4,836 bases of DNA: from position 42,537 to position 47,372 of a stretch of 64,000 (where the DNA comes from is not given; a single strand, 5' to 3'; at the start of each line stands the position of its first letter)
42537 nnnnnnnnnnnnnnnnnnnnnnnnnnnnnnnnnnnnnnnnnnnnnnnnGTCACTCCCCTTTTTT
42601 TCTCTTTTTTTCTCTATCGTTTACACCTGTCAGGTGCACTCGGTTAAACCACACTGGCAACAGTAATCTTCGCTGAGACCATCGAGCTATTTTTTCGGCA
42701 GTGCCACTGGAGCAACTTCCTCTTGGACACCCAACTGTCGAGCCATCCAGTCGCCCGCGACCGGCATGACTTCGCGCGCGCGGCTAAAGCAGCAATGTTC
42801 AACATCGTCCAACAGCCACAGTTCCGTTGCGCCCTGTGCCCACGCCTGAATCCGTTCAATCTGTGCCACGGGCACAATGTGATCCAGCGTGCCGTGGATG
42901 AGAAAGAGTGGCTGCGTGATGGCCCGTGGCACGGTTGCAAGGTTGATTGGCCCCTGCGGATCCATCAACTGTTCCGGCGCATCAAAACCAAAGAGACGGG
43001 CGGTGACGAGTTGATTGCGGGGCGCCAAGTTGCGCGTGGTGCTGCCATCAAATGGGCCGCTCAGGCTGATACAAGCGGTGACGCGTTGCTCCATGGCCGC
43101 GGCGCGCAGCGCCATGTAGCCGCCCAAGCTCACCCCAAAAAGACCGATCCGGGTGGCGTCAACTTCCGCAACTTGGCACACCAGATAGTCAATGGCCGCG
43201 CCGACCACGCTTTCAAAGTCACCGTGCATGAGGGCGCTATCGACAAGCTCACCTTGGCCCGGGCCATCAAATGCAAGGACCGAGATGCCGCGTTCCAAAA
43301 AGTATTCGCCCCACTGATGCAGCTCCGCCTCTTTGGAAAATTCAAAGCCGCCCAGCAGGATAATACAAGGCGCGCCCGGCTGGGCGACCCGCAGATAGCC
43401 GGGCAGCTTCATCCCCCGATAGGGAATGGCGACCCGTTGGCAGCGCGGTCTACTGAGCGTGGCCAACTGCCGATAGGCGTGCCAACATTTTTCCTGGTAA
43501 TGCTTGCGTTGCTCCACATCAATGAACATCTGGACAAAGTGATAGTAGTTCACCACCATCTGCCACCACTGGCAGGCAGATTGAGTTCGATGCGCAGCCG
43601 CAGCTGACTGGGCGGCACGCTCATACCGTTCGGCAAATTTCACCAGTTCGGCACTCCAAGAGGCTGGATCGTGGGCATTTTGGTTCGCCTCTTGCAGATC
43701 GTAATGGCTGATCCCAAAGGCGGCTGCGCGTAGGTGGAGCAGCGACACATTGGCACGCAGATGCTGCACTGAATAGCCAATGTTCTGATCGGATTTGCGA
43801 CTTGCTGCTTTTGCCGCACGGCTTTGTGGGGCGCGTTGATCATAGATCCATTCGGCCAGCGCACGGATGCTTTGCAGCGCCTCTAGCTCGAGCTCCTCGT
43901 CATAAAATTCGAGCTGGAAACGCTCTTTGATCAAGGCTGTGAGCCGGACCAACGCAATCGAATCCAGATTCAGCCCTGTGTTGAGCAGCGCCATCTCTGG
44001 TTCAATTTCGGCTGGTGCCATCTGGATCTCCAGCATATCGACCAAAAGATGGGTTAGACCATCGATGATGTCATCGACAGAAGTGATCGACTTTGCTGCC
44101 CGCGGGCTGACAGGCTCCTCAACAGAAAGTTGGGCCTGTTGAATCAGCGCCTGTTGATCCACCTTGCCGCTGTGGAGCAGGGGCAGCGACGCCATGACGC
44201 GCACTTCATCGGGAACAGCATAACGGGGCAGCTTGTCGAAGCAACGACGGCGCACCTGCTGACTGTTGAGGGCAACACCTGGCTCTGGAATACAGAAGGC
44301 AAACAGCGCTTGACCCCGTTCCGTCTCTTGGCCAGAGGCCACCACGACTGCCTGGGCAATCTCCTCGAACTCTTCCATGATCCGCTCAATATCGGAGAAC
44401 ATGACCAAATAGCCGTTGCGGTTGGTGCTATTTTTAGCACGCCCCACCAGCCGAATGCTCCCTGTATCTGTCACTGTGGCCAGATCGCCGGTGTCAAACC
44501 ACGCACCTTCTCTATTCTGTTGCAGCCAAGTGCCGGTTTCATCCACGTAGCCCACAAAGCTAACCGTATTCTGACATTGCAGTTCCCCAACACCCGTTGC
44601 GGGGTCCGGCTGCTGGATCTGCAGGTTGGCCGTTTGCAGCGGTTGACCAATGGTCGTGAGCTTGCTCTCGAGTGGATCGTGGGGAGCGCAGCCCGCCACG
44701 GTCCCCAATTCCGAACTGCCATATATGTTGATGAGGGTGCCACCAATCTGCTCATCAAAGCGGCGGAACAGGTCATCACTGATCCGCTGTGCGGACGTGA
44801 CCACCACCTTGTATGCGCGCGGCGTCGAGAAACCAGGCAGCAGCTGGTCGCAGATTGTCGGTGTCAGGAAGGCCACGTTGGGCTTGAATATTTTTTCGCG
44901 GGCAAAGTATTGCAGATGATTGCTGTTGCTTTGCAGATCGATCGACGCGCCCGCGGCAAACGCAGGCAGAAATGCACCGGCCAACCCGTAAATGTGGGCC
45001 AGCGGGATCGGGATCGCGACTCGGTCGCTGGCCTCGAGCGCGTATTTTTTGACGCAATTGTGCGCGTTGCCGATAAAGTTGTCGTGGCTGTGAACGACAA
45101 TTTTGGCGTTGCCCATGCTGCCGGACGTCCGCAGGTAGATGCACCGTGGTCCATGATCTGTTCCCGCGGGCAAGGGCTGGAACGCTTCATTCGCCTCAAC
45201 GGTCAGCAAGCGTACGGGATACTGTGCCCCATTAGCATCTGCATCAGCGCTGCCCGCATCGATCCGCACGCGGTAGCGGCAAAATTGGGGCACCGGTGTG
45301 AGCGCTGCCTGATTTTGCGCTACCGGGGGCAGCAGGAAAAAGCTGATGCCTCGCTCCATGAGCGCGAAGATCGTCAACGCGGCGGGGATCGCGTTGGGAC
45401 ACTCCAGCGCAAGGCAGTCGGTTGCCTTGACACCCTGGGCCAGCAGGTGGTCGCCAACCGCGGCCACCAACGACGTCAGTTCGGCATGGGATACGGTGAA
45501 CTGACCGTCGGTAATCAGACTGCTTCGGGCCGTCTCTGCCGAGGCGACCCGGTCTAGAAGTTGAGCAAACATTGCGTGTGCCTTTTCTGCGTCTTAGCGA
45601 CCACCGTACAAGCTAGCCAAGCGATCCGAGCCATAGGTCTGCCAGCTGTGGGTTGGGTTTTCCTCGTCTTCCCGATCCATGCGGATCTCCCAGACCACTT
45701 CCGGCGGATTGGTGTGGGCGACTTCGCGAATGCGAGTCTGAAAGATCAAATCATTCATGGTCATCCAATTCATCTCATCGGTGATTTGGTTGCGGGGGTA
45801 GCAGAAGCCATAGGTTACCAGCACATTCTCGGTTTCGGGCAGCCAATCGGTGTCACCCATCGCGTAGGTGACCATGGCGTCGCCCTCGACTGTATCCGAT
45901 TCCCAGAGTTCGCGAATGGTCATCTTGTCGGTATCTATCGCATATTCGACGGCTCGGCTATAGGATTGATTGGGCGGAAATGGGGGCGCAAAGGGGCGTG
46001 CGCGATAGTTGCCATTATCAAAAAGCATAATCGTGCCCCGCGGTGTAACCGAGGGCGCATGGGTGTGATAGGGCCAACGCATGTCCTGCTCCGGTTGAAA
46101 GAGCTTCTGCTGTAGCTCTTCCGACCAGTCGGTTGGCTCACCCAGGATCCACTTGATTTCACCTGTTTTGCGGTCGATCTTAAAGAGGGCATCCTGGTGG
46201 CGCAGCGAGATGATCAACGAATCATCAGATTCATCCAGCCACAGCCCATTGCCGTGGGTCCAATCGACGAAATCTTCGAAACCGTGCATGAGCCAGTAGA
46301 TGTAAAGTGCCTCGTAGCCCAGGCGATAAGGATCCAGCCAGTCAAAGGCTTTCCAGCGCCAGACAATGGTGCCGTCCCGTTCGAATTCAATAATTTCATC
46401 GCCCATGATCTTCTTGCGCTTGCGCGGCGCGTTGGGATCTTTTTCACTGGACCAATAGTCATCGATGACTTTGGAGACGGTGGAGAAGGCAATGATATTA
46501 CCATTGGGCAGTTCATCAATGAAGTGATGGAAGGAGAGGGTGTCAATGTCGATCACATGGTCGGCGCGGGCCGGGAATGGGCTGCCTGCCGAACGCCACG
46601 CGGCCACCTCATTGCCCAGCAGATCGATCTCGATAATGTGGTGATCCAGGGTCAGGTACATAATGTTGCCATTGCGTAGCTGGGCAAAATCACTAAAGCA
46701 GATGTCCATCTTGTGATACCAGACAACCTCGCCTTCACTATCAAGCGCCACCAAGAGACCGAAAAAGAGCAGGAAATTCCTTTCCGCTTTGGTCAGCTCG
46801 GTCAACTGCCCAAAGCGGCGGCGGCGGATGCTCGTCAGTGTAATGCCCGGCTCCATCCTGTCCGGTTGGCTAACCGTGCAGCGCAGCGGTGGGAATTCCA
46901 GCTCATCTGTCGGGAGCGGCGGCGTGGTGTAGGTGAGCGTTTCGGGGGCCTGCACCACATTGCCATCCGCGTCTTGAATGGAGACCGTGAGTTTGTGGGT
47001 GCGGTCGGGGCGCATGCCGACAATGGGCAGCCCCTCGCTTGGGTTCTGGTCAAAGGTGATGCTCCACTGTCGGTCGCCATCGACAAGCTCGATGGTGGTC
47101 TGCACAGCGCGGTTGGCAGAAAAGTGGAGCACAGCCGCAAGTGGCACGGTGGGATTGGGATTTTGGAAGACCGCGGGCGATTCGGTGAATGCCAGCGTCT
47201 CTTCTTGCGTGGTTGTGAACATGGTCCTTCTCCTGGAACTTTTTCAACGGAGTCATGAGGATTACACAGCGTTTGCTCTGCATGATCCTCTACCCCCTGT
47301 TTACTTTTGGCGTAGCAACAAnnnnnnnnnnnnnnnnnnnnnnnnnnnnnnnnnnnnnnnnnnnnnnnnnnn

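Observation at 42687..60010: Orphan ligase / carrier protein / radical-SAM / reductase gene cluster without KS or condensation domains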

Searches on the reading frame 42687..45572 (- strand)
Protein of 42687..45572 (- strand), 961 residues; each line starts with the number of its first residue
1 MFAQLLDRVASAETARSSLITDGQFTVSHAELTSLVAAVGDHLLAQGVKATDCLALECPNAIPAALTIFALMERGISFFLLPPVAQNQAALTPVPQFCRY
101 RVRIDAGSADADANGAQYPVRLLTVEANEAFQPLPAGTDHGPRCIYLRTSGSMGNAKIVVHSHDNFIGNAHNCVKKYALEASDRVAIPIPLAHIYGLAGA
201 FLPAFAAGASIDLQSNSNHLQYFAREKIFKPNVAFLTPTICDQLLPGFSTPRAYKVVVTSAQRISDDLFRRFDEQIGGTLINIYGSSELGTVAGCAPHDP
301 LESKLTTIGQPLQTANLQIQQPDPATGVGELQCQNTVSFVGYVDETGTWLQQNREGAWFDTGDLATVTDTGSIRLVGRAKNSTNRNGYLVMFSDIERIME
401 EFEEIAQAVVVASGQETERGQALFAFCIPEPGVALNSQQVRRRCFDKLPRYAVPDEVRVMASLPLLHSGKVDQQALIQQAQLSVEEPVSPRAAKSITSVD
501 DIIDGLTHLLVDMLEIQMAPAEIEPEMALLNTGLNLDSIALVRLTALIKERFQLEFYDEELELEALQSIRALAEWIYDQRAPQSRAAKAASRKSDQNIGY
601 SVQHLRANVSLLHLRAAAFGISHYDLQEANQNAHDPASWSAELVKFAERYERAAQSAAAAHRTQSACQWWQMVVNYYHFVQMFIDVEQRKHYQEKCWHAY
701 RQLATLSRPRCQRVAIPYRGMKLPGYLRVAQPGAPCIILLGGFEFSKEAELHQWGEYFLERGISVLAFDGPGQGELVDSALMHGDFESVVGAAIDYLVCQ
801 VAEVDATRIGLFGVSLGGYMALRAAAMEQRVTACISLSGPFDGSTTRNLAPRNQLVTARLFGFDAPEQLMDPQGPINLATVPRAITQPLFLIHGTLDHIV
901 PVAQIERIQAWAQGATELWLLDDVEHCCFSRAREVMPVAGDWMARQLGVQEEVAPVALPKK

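Call 4: search_protein_families(library=pfam, proteins=[window:42687-45572:-], max_evalue=0.01)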
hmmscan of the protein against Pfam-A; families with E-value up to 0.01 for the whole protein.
window:42687-45572:- (961 aa): 16 families
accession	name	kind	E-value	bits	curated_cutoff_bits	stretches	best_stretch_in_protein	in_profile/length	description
PF00501.34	AMP-binding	-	4.5e-31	108.4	29.9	1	13-342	8-383/384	AMP-binding enzyme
PF13193.12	AMP-binding_C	-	6.4e-10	40.3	24.5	1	395-470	2-76/76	AMP-binding enzyme C-terminal domain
PF12146.15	Hydrolase_4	-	2.3e-09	37.3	27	1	751-862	20-131/239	Serine aminopeptidase, S33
PF00326.27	Peptidase_S9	-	8.2e-09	35.7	22.6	1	784-908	43-166/213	Prolyl oligopeptidase family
PF00561.26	Abhydrolase_1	-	8.4e-09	35.9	25.8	1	737-841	3-106/245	alpha/beta hydrolase fold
PF06500.17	FrsA-like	-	2e-08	33.9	22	1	656-840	111-299/414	Esterase FrsA-like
PF12697.13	Abhydrolase_6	-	5.1e-07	31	26.3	1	757-882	22-148/217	Alpha/beta hydrolase family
PF00550.31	PP-binding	-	8.7e-06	26.3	20.8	1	509-576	6-67/67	Phosphopantetheine attachment site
PF20434.5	BD-FAE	-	0.00011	22.2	26.8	1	792-910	72-213/215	BD-FAE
PF03583.20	LIP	-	0.00024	21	23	0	886-945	215-276/286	Secretory lipase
PF12740.14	PETase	-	0.00078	19.4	28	1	737-845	57-162/263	PET hydrolase-like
PF02230.22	Abhydrolase_2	-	0.00085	19.6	23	0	789-839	93-138/217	Phospholipase/Carboxylesterase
PF08840.17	BAAT_C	-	0.0012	19.4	20.9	1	793-841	9-56/210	BAAT / Acyl-CoA thioester hydrolase C terminal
PF01738.24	DLH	-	0.0015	18.6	21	1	792-911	83-168/217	Dienelactone hydrolase family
PF05448.18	AXE1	-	0.0017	17.7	21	1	798-836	167-205/321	Acetyl xylan esterase (AXE1)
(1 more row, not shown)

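Call 49: find_homologous_proteins(query=window:42687-45572:-, max_evalue=1e-30)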
Query window:42687-45572:- (961 aa): 12 proteins with E <= 1e-30 among 8000 candidates.
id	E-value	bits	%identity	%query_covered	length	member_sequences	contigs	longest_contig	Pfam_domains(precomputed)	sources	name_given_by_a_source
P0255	0.0e+0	2189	100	100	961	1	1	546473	PF00326.28,PF06500.18,PF00550.32,PF12697.14,PF00501.35,PF13193.13,PF00561.27,PF12146.16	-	-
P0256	0.0e+0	1568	72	99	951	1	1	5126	PF00326.28,PF06500.18,PF00550.32,PF12697.14,PF00501.35,PF13193.13,PF00561.27,PF12146.16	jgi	-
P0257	0.0e+0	1554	70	99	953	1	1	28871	PF00326.28,PF06500.18,PF12697.14,PF00501.35,PF13193.13,PF00561.27,PF12146.16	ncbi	-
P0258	0.0e+0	1535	70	99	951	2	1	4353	PF00326.28,PF06500.18,PF00550.32,PF12697.14,PF00501.35,PF13193.13,PF00561.27,PF12146.16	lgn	-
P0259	0.0e+0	1508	68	99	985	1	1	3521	PF00326.28,PF06500.18,PF00550.32,PF12697.14,PF01738.25,PF00501.35,PF13193.13,PF00561.27,PF12146.16,PF20434.6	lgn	-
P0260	0.0e+0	1503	68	99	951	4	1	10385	PF00326.28,PF06500.18,PF00550.32,PF12697.14,PF00501.35,PF13193.13,PF12146.16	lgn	-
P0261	0.0e+0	1497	68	99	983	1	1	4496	PF00326.28,PF06500.18,PF12697.14,PF01738.25,PF00501.35,PF13193.13,PF00561.27,PF12146.16,PF20434.6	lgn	-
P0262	0.0e+0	1489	68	99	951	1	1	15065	PF02129.25,PF00326.28,PF06500.18,PF00550.32,PF12697.14,PF00501.35,PF13193.13,PF00561.27,PF12146.16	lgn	-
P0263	0.0e+0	1464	67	99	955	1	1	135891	PF00326.28,PF06500.18,PF00550.32,PF12697.14,PF00501.35,PF13193.13,PF00561.27,PF12146.16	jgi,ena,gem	-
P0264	1.5e-125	439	46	48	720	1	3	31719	PF00501.35,PF13193.13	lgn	-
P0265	6.9e-95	337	37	49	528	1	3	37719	PF00501.35,PF13193.13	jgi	jgi:acyl-CoA synthetase (AMP-forming)/AMP-acid ligase II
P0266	9.5e-80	287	35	48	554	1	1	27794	PF00501.35,PF13193.13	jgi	jgi:acyl-CoA synthetase (AMP-forming)/AMP-acid ligase II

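Call 50: find_encoding_contigs(protein=P0263, flank=10000, max_places=1)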
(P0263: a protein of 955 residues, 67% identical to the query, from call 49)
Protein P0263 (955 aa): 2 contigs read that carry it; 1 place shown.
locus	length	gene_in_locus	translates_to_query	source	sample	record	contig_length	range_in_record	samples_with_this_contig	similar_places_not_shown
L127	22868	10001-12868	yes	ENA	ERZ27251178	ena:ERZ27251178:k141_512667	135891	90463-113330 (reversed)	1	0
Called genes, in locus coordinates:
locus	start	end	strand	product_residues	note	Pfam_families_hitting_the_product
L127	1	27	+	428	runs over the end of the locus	PF04055:Radical_SAM, PF06969:HemN_C (weak)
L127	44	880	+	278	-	-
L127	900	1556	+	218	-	PF03567:Sulfotransfer_2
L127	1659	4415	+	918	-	PF00884:Sulfatase, PF16347:SGSH_C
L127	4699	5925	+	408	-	PF01370:Epimerase, PF07993:NAD_binding_4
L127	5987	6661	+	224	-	-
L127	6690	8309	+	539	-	PF00221:Lyase_aromatic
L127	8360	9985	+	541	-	PF05935:Arylsulfotrans, PF14269:Arylsulfotran_2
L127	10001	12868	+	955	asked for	PF00501:AMP-binding, PF13193:AMP-binding_C, PF00550:PP-binding (weak), PF06500:FrsA-like, PF00561:Abhydrolase_1 (weak), PF12146:Hydrolase_4 (weak), PF12697:Abhydrolase_6 (weak), PF00326:Peptidase_S9 (weak)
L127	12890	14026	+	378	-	PF03447:NAD_binding_3 (weak), PF00742:Homoserine_dh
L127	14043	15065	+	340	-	PF02668:TauD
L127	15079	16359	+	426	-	PF21631:A9CJY8-like_N, PF13840:ACT_7, PF00793:DAHP_synth_1, PF03102:NeuB (weak)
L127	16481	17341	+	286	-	PF00685:Sulfotransfer_1 (faint), PF13469:Sulfotransfer_3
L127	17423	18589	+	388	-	PF14306:PUA_2, PF01747:ATP-sulfurylase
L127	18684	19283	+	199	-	PF01583:APS_kinase, PF08433:KTI12 (weak), PF13671:AAA_33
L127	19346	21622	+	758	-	PF12710:HAD (faint), PF00122:E1-E2_ATPase, PF00702:Hydrolase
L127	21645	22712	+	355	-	PF13379:NMT1_2, PF09084:NMT1, PF12974:Phosphonate-bd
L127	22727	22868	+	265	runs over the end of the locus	PF00005:ABC_tran, PF00004:AAA (faint), PF13304:AAA_21 (faint)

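Call 51: find_encoding_contigs(protein=P0257, flank=10000, max_places=1)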
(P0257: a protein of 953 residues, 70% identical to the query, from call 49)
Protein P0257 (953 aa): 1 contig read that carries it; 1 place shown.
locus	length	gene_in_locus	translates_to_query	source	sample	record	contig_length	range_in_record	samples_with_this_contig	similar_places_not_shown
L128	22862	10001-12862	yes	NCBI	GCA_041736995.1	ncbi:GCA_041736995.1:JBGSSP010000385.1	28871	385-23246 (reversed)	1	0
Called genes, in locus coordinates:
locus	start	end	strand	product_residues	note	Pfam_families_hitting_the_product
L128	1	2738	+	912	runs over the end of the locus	PF00884:Sulfatase, PF16347:SGSH_C (weak)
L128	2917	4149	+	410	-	PF01073:3Beta_HSD (weak), PF01370:Epimerase, PF07993:NAD_binding_4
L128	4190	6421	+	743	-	PF00122:E1-E2_ATPase, PF00702:Hydrolase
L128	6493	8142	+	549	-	PF00221:Lyase_aromatic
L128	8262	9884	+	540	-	PF05935:Arylsulfotrans, PF14269:Arylsulfotran_2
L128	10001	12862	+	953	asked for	PF00501:AMP-binding, PF13193:AMP-binding_C, PF06500:FrsA-like, PF00561:Abhydrolase_1 (weak), PF12146:Hydrolase_4, PF12697:Abhydrolase_6, PF00326:Peptidase_S9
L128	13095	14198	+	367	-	PF03447:NAD_binding_3 (faint), PF00742:Homoserine_dh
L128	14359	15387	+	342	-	PF02668:TauD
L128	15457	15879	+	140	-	PF21631:A9CJY8-like_N, PF13840:ACT_7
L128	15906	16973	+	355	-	PF00753:Lactamase_B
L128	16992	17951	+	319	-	PF00685:Sulfotransfer_1 (faint), PF13469:Sulfotransfer_3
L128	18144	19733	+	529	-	PF00496:SBP_bac_5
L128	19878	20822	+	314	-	PF19300:BPD_transp_1_N, PF00528:BPD_transp_1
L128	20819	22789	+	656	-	PF12911:OppC_N, PF00528:BPD_transp_1, PF00005:ABC_tran, PF08352:oligo_HPY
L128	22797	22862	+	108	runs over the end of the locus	-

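Call 74: search_protein_families(library=pfam, proteins=[L127:5987-6661:+], max_evalue=1)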
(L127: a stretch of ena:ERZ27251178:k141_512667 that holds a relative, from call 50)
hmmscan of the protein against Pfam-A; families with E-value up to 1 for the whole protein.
L127:5987-6661:+ (224 aa): 2 families
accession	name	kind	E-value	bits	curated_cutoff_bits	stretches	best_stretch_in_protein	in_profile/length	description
PF06439.18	3keto-disac_hyd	-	0.015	15.8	26.8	1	72-222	50-187/187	3-keto-disaccharide hydrolase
PF08787.18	Alginate_lyase2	-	0.088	13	29.7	1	147-186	140-179/225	Alginate lyase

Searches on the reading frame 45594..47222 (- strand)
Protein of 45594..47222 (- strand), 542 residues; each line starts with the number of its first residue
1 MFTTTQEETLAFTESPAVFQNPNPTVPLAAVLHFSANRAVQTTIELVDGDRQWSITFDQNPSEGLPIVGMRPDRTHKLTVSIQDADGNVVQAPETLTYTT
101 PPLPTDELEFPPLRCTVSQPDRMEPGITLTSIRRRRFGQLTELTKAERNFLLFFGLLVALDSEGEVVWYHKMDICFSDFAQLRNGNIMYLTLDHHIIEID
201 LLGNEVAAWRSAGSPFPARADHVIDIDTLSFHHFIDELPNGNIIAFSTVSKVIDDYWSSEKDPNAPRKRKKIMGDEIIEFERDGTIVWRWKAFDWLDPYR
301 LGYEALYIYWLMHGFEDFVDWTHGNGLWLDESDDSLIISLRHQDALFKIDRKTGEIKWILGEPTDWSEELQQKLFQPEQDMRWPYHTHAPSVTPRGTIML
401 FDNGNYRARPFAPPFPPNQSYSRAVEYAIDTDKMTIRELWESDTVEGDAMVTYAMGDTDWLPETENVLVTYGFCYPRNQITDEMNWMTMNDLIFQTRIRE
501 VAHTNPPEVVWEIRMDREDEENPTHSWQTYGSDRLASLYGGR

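Call 4: search_protein_families(library=pfam, proteins=[window:45594-47222:-], max_evalue=0.01)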
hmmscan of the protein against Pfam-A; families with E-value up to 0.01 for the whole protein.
window:45594-47222:- (542 aa): 4 families
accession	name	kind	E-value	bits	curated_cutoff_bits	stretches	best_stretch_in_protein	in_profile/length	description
PF05935.17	Arylsulfotrans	-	1.8e-72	244.9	24.2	1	153-497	26-346/374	Arylsulfotransferase (ASST)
PF14269.12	Arylsulfotran_2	-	1.4e-13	51.4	27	1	227-472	55-280/301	Arylsulfotransferase (ASST)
PF17425.8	Arylsulfotran_N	-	6.7e-08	32.9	24.2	1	18-100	2-87/88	Arylsulfotransferase Ig-like domain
PF13360.13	PQQ_2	-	0.0011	19.1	27.6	0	282-358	11-57/233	Outer membrane protein assembly factor BamB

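Call 6: search_protein_families(library=ncbifam, proteins=[window:45594-47222:-], max_evalue=0.001)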
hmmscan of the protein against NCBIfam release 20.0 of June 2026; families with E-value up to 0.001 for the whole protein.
window:45594-47222:- (542 aa): 0 families
